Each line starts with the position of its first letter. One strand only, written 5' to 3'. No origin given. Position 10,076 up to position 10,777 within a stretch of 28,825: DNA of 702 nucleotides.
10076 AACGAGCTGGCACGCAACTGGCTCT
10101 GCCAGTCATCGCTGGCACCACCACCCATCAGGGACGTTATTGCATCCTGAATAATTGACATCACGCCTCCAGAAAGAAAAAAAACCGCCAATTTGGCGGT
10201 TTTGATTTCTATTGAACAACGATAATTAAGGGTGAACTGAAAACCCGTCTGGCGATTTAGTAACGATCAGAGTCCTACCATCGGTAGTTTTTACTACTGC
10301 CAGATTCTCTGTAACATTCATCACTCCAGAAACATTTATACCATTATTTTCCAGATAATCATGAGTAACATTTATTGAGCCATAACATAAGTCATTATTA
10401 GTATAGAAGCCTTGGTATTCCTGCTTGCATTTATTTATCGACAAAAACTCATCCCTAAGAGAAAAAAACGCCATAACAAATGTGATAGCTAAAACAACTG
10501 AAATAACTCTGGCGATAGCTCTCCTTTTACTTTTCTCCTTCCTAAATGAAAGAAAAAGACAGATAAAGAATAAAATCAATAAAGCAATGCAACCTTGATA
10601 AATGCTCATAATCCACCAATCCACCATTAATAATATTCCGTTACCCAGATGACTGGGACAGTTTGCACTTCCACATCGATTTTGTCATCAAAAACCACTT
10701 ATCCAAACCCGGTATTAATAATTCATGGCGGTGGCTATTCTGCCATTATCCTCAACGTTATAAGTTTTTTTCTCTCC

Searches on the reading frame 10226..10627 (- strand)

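Call 48: search_protein_families(library=pfam, proteins=[window:10226-10627:-], max_evalue=0.001)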
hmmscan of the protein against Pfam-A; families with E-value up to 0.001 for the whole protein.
window:10226-10627:- (133 aa): 2 families
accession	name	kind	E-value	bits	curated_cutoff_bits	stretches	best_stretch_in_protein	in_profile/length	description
PF00916.26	Sulfate_transp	-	0.00012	21.4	23.2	1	4-77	160-234/380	Sulfate permease family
PF00499.25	Oxidored_q3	-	0.00041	20.5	33.2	1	8-57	43-93/146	NADH-ubiquinone/plastoquinone oxidoreductase chain 6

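Call 81: search_protein_families(library=phrogs, proteins=[window:10226-10627:-], max_evalue=0.001)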
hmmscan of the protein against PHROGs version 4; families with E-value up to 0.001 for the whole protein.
window:10226-10627:- (133 aa): 0 families
